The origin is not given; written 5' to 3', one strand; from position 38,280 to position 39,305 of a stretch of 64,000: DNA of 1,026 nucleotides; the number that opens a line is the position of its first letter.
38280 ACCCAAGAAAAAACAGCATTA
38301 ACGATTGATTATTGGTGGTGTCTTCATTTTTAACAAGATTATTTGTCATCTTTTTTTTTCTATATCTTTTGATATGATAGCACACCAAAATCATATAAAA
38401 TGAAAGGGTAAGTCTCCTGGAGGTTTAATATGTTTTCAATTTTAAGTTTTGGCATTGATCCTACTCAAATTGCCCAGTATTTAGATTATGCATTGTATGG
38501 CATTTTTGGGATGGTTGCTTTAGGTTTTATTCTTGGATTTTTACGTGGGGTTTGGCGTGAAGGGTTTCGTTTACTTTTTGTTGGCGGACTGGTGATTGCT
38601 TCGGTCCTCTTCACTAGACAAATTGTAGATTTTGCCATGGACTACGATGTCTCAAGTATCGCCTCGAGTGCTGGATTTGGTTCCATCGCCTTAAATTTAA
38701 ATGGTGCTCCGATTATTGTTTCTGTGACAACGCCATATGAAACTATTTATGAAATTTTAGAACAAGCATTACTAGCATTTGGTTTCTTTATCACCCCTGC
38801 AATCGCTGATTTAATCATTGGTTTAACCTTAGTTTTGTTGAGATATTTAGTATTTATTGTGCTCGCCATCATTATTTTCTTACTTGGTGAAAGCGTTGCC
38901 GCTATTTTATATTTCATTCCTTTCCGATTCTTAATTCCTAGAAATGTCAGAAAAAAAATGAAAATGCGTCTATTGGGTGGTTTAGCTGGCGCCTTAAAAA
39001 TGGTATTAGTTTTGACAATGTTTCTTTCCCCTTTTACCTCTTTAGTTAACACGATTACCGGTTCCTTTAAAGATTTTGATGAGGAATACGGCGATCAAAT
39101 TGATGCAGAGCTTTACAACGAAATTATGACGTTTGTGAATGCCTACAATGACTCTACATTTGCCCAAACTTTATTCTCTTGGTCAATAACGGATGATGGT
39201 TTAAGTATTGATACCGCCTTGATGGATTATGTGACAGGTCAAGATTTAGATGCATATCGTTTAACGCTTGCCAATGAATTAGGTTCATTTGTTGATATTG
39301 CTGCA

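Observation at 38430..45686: Giant cysteine-free acidic protein on a CvpA-like membrane anchor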

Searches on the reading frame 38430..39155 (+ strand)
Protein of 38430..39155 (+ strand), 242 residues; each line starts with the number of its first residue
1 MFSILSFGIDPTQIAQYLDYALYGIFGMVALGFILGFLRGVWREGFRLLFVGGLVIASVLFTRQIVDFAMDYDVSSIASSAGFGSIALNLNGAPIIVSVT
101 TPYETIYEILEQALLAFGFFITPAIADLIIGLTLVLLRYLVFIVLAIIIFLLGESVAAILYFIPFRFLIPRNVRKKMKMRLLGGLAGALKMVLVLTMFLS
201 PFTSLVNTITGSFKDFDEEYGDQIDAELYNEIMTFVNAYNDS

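Call 13: search_protein_families(library=pfam, proteins=[window:38430-39155:+], max_evalue=10)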
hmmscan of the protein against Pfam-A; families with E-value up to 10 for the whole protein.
seq(242 aa): 2 families
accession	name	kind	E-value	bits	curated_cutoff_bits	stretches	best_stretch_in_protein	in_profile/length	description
PF02674.22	Colicin_V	-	0.71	10.3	29.3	0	25-205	5-120/144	Colicin V production protein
PF09843.14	DUF2070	-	7.8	5.1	30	0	25-180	18-186/561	Predicted membrane protein (DUF2070)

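Call 28: find_homologous_proteins(query=A1, max_evalue=0.01)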
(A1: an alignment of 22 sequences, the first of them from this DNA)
Query A1 (22 sequences) (238 aa, profile of the alignment): 18 proteins with E <= 0.01 among 8000 candidates.
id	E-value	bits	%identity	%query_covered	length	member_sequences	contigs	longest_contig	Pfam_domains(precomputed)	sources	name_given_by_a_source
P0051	1.3e-101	357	78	98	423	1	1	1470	-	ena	-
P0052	1.7e-92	327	84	92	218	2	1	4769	-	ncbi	ncbi:MAG: hypothetical protein ACO3H6_03950, partial [Bacilli bacterium]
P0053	1.0e-74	269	28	85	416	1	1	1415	-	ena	-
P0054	1.6e-72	262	27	96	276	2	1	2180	-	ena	-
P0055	1.8e-72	262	27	97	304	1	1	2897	-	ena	-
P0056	9.0e-70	253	29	87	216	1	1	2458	-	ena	-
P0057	2.9e-65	238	26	85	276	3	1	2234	-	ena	-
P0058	3.0e-64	235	30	95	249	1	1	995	-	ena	-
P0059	5.5e-60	221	27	79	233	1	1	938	-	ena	-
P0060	1.6e-58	216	27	90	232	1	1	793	-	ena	-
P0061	2.0e-57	213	29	87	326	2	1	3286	-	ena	-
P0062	2.7e-57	212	28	97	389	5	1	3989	-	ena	-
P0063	1.6e-56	210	26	67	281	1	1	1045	-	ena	-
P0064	2.1e-55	206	27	83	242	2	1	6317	-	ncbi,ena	-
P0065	5.6e-37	146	27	62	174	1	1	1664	-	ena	-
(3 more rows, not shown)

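Call 38: search_protein_representatives(alignment_id=A1)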
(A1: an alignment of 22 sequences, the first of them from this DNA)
Query: 22 sequences, 237 profile positions. Proteins with E-value up to 0.001 (for the whole library): 591; up to 1e-10: 230; up to 1e-30: 99. The best 150 are listed.
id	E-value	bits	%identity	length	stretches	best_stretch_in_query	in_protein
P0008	8.8e-104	362.7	-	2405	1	2-237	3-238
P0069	9.2e-100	349.5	-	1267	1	2-237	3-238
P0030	2.0e-95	335.3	-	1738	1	1-237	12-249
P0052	5.5e-93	327.3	-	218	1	2-217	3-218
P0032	3.1e-83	295.4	-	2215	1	4-237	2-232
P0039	1.8e-80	286.4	-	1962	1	3-237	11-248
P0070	9.2e-78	277.5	-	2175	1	3-237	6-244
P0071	3.3e-71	256.0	-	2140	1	8-237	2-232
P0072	4.2e-66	239.3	-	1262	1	5-237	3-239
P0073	3.6e-64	233.0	-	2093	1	8-237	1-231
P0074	1.2e-54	201.8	-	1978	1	4-237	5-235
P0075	3.3e-52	193.8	-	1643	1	3-237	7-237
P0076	3.7e-52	193.7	-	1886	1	5-237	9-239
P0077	6.8e-52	192.8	-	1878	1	6-237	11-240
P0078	8.7e-50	185.9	-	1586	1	14-236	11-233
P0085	2.8e-45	171.2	-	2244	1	6-236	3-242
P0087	2.2e-43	165.0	-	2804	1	3-236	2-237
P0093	3.3e-42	161.1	-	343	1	10-237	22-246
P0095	4.9e-42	160.6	-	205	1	1-190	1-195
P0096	1.8e-41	158.7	-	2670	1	4-234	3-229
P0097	2.8e-41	158.1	-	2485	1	10-236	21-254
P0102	1.2e-40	156.0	-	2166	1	4-235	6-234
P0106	3.1e-40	154.6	-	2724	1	8-221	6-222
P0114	2.3e-38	148.6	-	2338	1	1-235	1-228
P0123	3.6e-37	144.7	-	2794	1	4-237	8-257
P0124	4.3e-37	144.4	-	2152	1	5-236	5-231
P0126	5.6e-37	144.0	-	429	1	12-232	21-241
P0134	3.0e-35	138.3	-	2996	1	6-236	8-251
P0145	9.1e-34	133.5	-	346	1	8-236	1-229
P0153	4.0e-32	128.1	-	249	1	5-237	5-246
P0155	7.2e-32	127.3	-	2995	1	17-218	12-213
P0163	2.2e-30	122.4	-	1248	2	4-216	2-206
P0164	3.3e-30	121.9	-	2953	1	6-218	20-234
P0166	6.1e-30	121.0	-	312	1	9-220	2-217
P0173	2.8e-29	118.8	-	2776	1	13-236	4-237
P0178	8.2e-29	117.3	-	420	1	6-236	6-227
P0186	2.1e-27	112.6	-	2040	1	9-214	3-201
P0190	3.0e-27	112.1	-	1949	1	4-237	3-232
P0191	3.3e-27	112.0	-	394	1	8-220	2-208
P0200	4.5e-26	108.3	-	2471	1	10-215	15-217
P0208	1.4e-23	100.2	-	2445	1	10-234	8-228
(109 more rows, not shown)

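Call 40: list_cluster_members(proteins=[P0087, P0096, P0106, P0123, P0134, P0155, P0164, P0173, P0200, P0208])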
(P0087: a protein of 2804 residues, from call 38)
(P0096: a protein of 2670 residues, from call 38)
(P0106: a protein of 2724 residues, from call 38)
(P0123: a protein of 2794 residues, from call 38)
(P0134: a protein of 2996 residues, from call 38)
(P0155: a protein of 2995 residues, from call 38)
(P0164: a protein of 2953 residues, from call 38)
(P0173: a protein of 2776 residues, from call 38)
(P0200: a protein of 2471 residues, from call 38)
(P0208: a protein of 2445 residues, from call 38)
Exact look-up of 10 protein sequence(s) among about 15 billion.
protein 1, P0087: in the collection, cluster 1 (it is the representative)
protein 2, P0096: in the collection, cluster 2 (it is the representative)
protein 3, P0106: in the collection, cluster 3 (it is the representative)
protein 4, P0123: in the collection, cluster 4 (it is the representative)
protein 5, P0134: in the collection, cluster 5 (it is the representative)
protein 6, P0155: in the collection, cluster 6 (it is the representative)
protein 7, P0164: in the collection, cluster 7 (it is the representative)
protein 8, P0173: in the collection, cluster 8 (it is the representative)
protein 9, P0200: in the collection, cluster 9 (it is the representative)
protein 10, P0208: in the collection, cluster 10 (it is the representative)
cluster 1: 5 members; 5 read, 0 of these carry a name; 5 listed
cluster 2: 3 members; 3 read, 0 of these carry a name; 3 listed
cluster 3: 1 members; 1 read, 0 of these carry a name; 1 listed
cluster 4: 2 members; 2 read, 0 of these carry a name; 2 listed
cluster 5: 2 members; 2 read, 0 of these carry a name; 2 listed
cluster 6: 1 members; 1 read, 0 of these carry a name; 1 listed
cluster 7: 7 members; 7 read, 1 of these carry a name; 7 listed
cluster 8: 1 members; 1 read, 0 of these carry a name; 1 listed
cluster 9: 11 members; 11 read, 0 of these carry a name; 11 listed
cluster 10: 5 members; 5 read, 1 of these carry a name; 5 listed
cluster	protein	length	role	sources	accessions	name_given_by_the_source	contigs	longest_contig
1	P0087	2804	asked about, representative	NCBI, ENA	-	-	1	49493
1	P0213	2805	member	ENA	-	-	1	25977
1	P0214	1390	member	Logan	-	-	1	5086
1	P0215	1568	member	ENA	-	-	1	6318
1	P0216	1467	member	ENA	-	-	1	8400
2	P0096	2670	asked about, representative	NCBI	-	-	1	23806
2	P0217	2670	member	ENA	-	-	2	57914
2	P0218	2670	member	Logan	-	-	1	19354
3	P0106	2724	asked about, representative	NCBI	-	-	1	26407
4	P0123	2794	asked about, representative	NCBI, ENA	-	-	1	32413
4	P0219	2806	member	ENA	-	-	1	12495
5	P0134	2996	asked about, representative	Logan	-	-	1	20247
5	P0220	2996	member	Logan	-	-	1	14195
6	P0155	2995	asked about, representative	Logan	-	-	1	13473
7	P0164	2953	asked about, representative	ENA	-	-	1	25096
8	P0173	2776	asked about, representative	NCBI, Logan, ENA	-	-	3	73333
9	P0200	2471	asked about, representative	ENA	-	-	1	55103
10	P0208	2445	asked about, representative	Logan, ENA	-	-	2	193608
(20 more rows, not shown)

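Call 49: search_protein_families(library=pfam, alignment_id=A5, max_evalue=10)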
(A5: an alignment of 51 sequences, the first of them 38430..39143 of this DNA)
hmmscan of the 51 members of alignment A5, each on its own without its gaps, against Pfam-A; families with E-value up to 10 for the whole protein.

A. member 1, window:38430-39143:+ (238 aa): 2 families
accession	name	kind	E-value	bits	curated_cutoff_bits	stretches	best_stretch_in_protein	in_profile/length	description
PF02674.22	Colicin_V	-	0.6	10.5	29.3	0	25-205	5-120/144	Colicin V production protein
PF09843.14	DUF2070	-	7.5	5.2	30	0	25-180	18-186/561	Predicted membrane protein (DUF2070)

B. families by the number of members that match (of 51 scanned): 60 families (the first 25 are shown)
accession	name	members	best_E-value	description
PF02674.22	Colicin_V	16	3.2e-05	Colicin V production protein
PF13567.11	DUF4131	6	0.75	Domain of unknown function (DUF4131)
PF11992.13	TgpA_N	3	0.31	TgpA N-terminal domain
PF07264.17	EI24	3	0.85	Sulfate transporter CysZ/Etoposide-induced protein 2.4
PF04932.20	Wzy_C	3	1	O-Antigen ligase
PF12822.12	ECF_trnsprt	2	0.0065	ECF transporter, substrate-specific component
PF18609.8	SAM_Exu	2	0.007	Exuperantia SAM-like domain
PF08592.16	Anthrone_oxy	2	0.0076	Anthrone oxygenase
PF01595.25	CNNM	1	0.0039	Cyclin M transmembrane N-terminal domain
PF12921.12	ATP13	1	0.014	Mitochondrial ATPase expression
PF22380.2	Chp1-like_SPOC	1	0.014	Chromo domain-containing protein 1-like, SPOC domain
PF23694.1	YmiC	1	0.016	YmiC-like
PF09335.16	VTT_dom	1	0.025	VTT domain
PF01180.27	DHO_dh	1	0.03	Dihydroorotate dehydrogenase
PF13726.12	Na_H_antiport_2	1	0.031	Na+-H+ antiporter family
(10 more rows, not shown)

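Call 66: find_encoding_contigs(protein=P0208, flank=8000, max_places=1)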
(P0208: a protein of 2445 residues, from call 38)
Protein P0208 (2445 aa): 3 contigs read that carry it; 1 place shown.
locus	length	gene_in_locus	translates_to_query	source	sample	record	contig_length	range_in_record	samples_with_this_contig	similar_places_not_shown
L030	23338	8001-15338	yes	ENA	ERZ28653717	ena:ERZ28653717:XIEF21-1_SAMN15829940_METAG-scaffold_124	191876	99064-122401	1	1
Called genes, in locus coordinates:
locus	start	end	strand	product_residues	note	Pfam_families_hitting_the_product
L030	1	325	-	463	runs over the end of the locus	PF07690:MFS_1, PF13347:MFS_2 (faint)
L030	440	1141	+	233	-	PF00005:ABC_tran, PF02463:SMC_N (faint)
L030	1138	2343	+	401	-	PF02687:FtsX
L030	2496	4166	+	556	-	PF02687:FtsX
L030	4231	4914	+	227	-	PF07947:YhhN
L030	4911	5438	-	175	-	PF01725:Ham1p_like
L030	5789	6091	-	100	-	PF00085:Thioredoxin, PF02114:Phosducin (weak), PF14595:Thioredoxin_9 (weak), PF13098:Thioredoxin_2 (weak)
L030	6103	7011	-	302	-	PF05857:TraX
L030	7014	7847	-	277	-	PF02517:Rce1-like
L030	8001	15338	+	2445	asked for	-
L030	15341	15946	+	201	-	PF01205:Impact_N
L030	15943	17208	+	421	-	PF05195:AMP_N, PF00557:Peptidase_M24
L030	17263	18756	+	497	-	PF00370:FGGY_N, PF02782:FGGY_C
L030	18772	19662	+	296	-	-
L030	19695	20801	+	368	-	PF18928:DUF5677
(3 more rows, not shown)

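Call 73: search_protein_families(library=pfam, proteins=[P0093, P0095, P0145, P0153, P0166, P0191, P0126, P0178], max_evalue=10)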
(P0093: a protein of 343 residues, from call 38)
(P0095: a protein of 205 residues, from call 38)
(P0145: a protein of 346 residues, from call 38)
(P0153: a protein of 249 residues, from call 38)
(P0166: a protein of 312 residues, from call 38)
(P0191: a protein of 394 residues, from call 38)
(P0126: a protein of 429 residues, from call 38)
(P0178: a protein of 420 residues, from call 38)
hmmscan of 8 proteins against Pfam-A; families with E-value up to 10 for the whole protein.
P0093 (343 aa): 1 family
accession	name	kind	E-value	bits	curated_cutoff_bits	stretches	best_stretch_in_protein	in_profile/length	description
PF01445.23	SH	-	7.1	7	27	1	150-178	13-41/57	Viral small hydrophobic protein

P0095 (205 aa): 0 families

P0145 (346 aa): 0 families

P0153 (249 aa): 2 families
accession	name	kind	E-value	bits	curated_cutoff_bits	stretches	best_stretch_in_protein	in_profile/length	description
PF23694.1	YmiC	-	0.016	15.6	27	1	5-33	3-29/31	YmiC-like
PF01312.24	Bac_export_2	-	3.4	7.3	24.4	1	96-179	38-116/335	FlhB HrpN YscU SpaS Family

P0166 (312 aa): 3 families
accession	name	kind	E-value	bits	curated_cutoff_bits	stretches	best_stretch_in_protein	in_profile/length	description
PF12921.12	ATP13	-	0.014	15.7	26.7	1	195-240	49-92/114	Mitochondrial ATPase expression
PF06645.18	SPC12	-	0.57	10.8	23.6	1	19-74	15-68/71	Microsomal signal peptidase 12 kDa subunit (SPC12)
PF13567.11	DUF4131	-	9.1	6.4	31.6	0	16-56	7-43/165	Domain of unknown function (DUF4131)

P0191 (394 aa): 2 families
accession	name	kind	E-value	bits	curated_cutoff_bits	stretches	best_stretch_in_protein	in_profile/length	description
PF02674.22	Colicin_V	-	0.014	15.8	29.3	1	16-189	3-118/144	Colicin V production protein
PF04513.17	Baculo_PEP_C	-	0.093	13.2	38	1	179-252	35-109/140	Baculovirus polyhedron envelope protein, PEP, C terminus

P0126 (429 aa): 2 families
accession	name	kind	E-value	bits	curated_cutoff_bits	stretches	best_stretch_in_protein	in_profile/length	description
PF06143.16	Baculo_11_kDa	-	1.3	9.1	28.4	1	196-233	39-76/84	Baculovirus 11 kDa family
PF08592.16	Anthrone_oxy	-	4.4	8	27.3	1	195-230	38-75/106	Anthrone oxygenase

P0178 (420 aa): 3 families
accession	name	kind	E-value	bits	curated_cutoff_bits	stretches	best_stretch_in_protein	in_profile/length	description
PF01526.23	DDE_Tnp_Tn3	-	0.038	13.2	24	1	202-257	321-376/389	Tn3 transposase DDE domain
PF02674.22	Colicin_V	-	0.12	12.8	29.3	1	23-140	4-118/144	Colicin V production protein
PF00335.26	Tetraspanin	-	8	6.5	32.1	0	129-152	76-99/225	Tetraspanin family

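Call 102: search_protein_families(library=ncbifam, alignment_id=A5, max_evalue=1)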
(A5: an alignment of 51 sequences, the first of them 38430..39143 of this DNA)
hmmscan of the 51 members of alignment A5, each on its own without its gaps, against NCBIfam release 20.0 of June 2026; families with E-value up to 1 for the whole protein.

A. member 1, window:38430-39143:+ (238 aa): 0 families

B. families by the number of members that match (of 51 scanned): 22 families
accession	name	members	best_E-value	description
NF033740.0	MarP_fam_protase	4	0.026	MarP family serine protease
NF041013.1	T4P_ComGE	3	0.32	competence type IV pilus minor pilin ComGE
TIGR00328.1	flhB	2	0.63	flagellar biosynthesis protein FlhB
NF033571.0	motil_scm1_spiro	1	0.0025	motility-associated protein Scm1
NF009237.0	PRK12587.1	1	0.013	Na+/H+ antiporter subunit G1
NF006434.0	PRK08722.1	1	0.018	beta-ketoacyl-ACP synthase II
NF007990.1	PRK10718.1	1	0.023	RpoE-regulated lipoprotein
TIGR01938.1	nqrC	1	0.03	NADH:ubiquinone reductase (Na(+)-transporting) subunit C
TIGR00180.1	parB_part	1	0.039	ParB/RepB/Spo0J family partition protein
TIGR01881.1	cas_Cmr5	1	0.043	type III-B CRISPR module-associated protein Cmr5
NF006722.0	PRK09260.1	1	0.044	3-hydroxyacyl-CoA dehydrogenase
TIGR01986.1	glut_syn_euk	1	0.053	glutathione synthase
NF005174.0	PRK06649.1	1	0.057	V-type ATP synthase subunit K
NF058603.1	SCO2097_fam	1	0.059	SCO2097 family morphological protein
NF007916.1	PRK10631.1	1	0.087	p-hydroxybenzoic acid efflux pump subunit AaeB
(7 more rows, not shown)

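Call 109: list_cluster_members(proteins=[P0070, P0074, P0085, P0097, P0102, P0114, P0124, P0163, P0186, P0190])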
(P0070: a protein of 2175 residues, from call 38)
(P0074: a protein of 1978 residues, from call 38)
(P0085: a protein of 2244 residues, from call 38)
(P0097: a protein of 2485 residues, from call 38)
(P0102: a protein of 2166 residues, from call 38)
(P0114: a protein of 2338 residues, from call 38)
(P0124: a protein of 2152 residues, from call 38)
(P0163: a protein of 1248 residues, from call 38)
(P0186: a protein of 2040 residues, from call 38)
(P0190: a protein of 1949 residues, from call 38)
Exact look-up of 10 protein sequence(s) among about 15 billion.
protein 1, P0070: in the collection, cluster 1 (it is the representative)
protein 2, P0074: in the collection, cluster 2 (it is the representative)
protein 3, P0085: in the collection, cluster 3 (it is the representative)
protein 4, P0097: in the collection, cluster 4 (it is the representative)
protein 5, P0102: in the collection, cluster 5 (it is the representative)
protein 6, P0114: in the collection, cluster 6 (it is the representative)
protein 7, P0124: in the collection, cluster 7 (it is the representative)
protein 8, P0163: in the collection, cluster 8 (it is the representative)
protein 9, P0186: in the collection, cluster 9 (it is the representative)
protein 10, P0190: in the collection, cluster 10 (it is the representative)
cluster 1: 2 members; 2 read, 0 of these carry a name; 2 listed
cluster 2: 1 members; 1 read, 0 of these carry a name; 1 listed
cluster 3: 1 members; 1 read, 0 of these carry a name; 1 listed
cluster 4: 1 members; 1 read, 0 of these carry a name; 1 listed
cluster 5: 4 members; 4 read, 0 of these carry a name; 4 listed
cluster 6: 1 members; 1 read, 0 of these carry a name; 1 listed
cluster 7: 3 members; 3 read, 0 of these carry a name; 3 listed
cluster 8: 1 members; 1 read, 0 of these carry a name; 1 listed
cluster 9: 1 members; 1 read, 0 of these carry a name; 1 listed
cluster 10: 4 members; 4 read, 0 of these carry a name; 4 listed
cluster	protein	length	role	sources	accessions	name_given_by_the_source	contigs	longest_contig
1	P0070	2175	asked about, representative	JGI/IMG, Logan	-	-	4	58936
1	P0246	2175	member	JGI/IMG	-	-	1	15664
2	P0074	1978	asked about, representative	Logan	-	-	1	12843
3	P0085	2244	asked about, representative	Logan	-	-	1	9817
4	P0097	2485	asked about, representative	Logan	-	-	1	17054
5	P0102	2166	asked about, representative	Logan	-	-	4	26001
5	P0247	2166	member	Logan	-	-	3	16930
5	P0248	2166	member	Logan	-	-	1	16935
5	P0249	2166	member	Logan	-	-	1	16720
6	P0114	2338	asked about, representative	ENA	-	-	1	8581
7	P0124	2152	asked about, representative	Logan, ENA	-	-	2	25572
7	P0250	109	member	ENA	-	-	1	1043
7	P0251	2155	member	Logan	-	-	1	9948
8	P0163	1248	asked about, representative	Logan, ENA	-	-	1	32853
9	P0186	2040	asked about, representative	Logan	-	-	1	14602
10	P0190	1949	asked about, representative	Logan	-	-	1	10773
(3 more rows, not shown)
